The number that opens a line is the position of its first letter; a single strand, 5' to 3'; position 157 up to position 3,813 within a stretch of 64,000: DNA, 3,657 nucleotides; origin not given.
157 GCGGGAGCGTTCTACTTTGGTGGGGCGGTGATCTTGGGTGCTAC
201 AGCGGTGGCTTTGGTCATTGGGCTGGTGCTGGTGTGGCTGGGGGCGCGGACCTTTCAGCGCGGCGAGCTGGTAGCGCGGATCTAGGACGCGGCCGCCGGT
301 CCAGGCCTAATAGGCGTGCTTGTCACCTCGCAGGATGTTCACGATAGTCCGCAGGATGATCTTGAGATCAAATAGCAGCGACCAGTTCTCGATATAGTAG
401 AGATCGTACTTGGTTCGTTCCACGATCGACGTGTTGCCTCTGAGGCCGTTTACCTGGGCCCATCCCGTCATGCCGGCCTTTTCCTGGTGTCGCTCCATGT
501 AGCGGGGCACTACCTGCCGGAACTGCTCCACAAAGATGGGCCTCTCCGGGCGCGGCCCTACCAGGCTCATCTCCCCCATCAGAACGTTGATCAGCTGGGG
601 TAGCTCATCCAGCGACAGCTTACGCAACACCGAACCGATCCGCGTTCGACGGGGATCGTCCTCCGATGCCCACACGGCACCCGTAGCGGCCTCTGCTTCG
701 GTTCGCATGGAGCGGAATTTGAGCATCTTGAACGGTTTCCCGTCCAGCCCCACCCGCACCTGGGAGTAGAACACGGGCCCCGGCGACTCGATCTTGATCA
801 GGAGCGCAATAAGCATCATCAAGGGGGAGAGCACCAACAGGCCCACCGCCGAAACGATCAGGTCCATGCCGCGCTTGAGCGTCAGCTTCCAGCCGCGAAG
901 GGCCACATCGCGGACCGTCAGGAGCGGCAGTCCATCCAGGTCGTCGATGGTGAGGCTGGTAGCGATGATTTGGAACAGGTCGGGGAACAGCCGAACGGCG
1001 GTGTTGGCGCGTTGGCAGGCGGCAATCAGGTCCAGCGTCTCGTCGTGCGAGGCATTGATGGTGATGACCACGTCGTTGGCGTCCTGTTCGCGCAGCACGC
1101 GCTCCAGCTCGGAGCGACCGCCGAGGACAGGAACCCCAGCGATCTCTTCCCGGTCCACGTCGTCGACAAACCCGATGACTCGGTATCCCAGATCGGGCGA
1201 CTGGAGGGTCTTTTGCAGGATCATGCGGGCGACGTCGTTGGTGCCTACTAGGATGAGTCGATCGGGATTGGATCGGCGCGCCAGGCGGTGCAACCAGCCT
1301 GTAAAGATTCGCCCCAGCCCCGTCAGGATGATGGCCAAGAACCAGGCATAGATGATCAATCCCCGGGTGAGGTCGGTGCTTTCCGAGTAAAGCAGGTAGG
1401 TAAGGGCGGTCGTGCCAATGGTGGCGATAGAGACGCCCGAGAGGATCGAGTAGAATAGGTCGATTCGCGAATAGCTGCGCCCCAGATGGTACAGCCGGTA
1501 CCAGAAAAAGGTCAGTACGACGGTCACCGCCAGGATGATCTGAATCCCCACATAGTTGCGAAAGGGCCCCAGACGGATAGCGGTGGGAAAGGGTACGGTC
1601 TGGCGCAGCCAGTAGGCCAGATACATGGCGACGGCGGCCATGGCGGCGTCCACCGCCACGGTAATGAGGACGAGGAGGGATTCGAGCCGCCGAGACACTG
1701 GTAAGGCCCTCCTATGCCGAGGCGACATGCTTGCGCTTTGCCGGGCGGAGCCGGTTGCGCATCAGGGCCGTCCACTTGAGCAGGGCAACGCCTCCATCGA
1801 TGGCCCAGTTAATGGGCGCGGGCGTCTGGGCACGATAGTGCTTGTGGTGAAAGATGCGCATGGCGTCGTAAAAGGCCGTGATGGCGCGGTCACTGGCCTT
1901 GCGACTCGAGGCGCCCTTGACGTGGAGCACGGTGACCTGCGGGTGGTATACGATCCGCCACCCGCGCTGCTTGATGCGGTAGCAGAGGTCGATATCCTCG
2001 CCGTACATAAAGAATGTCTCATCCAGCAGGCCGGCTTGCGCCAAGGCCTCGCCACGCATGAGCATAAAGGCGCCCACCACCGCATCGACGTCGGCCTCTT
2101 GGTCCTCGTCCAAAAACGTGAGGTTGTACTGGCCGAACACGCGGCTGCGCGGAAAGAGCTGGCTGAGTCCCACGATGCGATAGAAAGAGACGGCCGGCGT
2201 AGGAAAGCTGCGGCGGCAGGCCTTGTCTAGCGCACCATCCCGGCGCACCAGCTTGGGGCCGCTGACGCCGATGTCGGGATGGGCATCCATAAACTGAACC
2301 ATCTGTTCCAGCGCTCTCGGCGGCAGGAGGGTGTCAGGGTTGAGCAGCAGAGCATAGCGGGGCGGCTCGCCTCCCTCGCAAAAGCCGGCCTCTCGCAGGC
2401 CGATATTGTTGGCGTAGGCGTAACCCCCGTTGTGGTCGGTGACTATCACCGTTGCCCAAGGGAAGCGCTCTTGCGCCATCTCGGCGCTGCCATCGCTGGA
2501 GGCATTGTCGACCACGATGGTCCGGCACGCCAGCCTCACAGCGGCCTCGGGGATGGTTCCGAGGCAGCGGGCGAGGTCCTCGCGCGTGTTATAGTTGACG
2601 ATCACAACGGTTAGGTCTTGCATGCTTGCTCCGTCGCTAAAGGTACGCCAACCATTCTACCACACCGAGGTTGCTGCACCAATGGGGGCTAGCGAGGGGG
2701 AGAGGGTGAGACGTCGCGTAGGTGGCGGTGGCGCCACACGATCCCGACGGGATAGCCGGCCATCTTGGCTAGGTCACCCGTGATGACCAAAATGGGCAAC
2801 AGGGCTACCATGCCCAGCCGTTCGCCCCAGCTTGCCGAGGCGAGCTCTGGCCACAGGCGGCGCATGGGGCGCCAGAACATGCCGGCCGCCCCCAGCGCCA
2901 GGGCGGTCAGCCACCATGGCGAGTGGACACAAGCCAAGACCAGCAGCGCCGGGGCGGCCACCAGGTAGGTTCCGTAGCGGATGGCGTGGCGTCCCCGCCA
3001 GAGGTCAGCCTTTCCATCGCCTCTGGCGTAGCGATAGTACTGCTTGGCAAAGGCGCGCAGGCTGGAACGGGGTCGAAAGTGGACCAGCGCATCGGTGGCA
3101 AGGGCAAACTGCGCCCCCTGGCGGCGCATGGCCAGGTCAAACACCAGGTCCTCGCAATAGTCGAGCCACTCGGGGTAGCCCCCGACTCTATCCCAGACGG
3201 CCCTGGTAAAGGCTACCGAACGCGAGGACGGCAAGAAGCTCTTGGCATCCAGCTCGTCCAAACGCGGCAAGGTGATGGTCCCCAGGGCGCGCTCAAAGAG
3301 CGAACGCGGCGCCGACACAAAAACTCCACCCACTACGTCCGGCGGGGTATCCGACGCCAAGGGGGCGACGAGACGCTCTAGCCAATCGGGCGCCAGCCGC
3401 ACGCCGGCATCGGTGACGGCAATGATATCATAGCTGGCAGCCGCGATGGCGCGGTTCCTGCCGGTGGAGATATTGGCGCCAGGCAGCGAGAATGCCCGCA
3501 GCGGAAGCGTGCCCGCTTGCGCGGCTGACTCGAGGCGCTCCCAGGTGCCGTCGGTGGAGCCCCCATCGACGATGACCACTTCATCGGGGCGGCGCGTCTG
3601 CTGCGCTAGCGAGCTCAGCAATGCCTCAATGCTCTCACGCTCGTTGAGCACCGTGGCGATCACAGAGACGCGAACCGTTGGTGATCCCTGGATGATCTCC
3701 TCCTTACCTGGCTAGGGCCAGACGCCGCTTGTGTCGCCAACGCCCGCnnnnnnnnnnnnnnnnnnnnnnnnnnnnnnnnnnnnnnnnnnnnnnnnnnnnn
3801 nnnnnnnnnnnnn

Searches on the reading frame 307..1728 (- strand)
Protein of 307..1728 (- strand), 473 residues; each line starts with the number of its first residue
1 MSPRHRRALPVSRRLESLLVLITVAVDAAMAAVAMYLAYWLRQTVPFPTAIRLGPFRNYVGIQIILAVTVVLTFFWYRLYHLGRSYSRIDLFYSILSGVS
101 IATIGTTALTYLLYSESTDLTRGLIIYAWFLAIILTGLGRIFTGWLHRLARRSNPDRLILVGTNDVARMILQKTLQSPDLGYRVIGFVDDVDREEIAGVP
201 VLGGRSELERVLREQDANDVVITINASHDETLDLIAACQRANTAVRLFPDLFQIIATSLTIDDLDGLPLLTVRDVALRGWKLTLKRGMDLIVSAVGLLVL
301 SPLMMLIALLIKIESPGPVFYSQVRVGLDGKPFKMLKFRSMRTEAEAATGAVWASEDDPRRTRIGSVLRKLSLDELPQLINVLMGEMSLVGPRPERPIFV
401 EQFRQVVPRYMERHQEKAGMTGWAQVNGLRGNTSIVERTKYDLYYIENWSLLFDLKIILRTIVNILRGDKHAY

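Call 4: search_protein_families(library=pfam, proteins=[window:307-1728:-], max_evalue=0.01)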
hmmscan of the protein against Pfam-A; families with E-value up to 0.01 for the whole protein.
window:307-1728:- (473 aa): 3 families
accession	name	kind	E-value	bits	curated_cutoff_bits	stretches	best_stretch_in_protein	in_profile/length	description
PF02397.22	Bac_transf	-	1.1e-71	240.5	27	1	285-466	1-178/179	Bacterial sugar transferase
PF13727.12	CoA_binding_3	-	7e-15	55.9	25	1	80-249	6-175/175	CoA-binding domain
PF17836.7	PglD_N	-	5e-05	24.2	23.4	1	157-224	1-65/78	PglD N-terminal domain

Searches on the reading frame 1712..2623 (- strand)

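Call 4: search_protein_families(library=pfam, proteins=[window:1712-2623:-], max_evalue=0.01)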
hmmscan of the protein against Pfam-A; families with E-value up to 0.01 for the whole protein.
window:1712-2623:- (303 aa): 4 families
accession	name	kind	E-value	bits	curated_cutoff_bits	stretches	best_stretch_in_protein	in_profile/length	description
PF13641.12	Glyco_tranf_2_3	-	1.3e-21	78.1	27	1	3-243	2-220/230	Glycosyltransferase like family 2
PF00535.33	Glycos_transf_2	-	6.1e-15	56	23.3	1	5-129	1-120/168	Glycosyl transferase family 2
PF13632.12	Glyco_trans_2_3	-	1.1e-08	35.5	27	1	91-240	2-128/198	Glycosyl transferase family group 2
PF13506.12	Glyco_transf_21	-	9.1e-05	22.4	21.7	1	177-235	97-155/174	Glycosyl transferase family 21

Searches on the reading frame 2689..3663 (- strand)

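Call 4: search_protein_families(library=pfam, proteins=[window:2689-3663:-], max_evalue=0.01)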
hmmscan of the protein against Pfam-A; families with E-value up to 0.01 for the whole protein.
window:2689-3663:- (324 aa): 5 families
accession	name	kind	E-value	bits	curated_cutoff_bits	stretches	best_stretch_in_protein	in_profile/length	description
PF00535.33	Glycos_transf_2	-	6.1e-22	78.8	23.3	1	4-128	5-128/168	Glycosyl transferase family 2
PF13506.12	Glyco_transf_21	-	1.4e-11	44.6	21.7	1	71-214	24-174/174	Glycosyl transferase family 21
PF13641.12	Glyco_tranf_2_3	-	4.6e-09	37.1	27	1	6-214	10-229/230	Glycosyltransferase like family 2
PF13632.12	Glyco_trans_2_3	-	2.4e-07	31.2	27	1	81-259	2-179/198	Glycosyl transferase family group 2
PF10111.15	Glyco_tranf_2_2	-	0.0027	17.7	27.3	0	12-99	15-103/276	Glycosyltransferase like family 2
